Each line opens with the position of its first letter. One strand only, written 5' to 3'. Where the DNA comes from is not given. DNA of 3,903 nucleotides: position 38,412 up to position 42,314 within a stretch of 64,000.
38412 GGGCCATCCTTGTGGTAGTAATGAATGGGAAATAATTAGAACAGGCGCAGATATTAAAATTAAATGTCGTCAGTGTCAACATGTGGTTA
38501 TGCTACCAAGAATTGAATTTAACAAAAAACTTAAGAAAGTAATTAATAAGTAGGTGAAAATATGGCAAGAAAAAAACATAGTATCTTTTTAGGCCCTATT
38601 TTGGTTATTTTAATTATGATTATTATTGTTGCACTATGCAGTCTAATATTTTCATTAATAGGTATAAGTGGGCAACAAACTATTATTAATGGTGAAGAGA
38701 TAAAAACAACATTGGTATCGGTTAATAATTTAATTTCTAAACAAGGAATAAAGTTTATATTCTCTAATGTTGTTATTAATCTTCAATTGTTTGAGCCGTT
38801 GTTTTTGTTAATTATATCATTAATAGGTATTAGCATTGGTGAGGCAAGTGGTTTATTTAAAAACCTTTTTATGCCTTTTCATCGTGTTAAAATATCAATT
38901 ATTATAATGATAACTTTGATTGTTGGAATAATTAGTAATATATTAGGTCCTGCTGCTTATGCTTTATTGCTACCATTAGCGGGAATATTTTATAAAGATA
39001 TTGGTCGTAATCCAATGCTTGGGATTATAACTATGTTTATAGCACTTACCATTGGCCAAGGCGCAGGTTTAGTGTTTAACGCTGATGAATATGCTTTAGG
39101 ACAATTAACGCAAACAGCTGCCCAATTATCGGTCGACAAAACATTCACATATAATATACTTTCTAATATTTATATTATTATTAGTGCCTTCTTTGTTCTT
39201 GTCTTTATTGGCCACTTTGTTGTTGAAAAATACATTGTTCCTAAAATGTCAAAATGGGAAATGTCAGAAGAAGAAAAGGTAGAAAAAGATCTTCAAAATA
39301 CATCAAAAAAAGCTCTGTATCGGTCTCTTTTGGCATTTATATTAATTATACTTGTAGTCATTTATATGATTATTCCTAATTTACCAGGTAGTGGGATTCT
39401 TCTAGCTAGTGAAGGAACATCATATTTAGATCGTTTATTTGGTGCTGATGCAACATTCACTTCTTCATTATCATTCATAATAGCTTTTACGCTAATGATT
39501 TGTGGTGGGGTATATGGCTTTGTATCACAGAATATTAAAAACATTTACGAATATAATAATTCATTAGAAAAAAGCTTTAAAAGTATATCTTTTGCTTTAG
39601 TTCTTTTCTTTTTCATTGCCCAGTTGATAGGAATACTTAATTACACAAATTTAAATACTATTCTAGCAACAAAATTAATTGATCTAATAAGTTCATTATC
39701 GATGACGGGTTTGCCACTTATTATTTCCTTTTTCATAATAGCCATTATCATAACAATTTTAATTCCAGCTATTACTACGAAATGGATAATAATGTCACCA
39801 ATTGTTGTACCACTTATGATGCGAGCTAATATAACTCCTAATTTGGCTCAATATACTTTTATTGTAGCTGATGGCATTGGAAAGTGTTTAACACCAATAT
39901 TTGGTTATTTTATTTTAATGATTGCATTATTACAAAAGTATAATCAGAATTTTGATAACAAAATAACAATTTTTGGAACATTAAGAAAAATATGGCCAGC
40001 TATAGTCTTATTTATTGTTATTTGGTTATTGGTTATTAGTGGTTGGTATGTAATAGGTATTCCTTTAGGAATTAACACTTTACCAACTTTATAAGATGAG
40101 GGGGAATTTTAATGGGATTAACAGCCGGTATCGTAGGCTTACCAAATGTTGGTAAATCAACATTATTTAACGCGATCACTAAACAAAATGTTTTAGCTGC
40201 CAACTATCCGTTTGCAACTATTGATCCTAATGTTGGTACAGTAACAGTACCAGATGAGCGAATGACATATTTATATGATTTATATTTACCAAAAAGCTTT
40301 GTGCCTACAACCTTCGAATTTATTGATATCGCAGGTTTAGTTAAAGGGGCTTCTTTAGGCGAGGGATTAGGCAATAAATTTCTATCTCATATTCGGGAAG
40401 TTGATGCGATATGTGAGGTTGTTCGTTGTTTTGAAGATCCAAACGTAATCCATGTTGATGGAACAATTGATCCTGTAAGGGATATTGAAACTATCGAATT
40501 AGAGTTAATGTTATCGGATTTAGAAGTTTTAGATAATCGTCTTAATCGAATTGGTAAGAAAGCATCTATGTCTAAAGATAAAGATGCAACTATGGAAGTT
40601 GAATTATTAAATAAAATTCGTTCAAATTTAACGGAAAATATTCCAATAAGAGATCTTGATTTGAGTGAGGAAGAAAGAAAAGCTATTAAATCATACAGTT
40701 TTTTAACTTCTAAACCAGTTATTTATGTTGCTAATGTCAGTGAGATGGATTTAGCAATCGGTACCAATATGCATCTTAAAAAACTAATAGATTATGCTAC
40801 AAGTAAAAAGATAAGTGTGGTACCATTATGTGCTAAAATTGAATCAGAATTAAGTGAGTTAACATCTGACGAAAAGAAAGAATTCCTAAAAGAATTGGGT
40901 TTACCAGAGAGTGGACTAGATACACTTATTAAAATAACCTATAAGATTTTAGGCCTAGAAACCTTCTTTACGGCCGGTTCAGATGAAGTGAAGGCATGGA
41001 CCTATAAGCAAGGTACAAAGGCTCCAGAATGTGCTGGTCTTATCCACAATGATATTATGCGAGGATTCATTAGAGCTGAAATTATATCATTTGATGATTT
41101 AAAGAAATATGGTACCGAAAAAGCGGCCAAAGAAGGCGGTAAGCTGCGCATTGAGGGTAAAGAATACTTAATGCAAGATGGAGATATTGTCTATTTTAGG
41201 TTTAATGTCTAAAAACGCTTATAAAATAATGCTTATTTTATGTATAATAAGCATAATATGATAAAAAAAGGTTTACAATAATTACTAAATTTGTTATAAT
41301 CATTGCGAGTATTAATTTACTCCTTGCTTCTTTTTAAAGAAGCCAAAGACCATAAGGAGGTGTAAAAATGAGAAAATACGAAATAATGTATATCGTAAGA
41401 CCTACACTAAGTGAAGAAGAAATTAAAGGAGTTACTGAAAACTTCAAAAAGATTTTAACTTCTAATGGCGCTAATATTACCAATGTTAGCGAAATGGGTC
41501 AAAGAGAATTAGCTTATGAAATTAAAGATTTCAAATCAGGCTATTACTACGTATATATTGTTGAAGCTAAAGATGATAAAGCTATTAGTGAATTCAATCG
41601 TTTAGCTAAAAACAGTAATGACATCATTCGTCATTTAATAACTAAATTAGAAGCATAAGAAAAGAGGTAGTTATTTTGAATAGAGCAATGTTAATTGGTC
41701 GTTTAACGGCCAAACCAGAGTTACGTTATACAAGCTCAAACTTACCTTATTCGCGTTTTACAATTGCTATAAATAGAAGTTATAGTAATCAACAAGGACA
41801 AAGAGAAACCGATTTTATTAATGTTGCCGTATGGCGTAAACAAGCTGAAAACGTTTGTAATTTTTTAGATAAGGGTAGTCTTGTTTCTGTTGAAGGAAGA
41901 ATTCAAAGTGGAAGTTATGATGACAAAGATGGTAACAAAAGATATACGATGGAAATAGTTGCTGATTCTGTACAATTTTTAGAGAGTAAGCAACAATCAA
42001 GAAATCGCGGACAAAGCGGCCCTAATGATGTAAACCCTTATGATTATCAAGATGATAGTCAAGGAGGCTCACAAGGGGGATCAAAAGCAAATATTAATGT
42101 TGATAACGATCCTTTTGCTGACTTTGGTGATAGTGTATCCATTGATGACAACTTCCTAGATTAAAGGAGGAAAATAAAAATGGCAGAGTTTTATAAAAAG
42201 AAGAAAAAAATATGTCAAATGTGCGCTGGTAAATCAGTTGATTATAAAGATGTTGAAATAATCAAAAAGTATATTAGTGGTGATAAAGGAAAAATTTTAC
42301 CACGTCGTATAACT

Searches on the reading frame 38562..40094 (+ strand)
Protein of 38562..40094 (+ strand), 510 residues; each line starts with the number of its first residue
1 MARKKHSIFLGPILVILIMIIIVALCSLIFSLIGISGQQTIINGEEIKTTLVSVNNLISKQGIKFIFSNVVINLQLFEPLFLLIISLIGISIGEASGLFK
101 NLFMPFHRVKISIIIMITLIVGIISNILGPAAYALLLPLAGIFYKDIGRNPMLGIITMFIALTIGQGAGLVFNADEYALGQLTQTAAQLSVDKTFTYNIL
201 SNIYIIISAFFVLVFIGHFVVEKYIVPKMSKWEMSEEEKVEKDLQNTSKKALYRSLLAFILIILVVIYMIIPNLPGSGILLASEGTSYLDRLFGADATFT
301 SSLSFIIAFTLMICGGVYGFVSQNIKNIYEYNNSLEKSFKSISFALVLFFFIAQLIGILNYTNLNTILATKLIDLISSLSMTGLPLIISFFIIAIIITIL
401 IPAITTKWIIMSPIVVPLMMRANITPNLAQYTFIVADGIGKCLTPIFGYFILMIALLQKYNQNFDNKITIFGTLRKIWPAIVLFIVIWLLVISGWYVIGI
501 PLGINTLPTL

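Call 33: search_protein_families(library=pfam, proteins=[window:38562-40094:+], max_evalue=0.0001)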
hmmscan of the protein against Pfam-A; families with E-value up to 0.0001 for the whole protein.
window:38562-40094:+ (510 aa): 2 families
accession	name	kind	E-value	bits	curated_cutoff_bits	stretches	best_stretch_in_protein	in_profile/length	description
PF03806.19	ABG_transport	-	3.4e-87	293.2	27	1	12-506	16-498/502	AbgT putative transporter family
PF03553.21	Na_H_antiporter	-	3.1e-05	23.8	23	1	175-428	13-241/303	Na+/H+ antiporter family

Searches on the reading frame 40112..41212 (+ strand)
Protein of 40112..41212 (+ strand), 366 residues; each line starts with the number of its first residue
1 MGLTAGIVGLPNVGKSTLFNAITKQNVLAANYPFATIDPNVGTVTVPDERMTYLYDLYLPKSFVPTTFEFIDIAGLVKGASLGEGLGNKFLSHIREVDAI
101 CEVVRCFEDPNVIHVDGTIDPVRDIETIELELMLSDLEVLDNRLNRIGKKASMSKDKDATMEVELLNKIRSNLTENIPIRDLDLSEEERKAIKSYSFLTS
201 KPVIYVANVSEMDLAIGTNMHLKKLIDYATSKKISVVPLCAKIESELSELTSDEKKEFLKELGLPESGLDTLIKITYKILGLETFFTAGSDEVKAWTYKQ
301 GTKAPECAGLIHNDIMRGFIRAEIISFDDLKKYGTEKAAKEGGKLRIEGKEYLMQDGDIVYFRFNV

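Call 33: search_protein_families(library=pfam, proteins=[window:40112-41212:+], max_evalue=0.0001)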
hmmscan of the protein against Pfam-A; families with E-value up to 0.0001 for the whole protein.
window:40112-41212:+ (366 aa): 3 families
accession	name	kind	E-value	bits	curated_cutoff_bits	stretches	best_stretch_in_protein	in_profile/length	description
PF06071.19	YchF-GTPase_C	-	3.6e-37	126.8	27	1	282-365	1-84/84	Protein of unknown function (DUF933)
PF01926.29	MMR_HSR1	-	4.8e-22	78.6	21.9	1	5-108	2-86/113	50S ribosome-binding GTPase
PF02421.24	FeoB_N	-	1.1e-09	38.4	27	1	6-57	4-54/156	Ferrous iron transport protein B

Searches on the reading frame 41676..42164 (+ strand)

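Call 33: search_protein_families(library=pfam, proteins=[window:41676-42164:+], max_evalue=0.0001)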
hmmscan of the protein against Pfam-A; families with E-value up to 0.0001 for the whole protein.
window:41676-42164:+ (162 aa): 1 family
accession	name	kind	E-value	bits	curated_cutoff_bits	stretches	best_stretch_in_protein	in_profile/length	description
PF00436.31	SSB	-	3.6e-36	123.8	26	1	1-102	1-104/104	Single-strand binding protein family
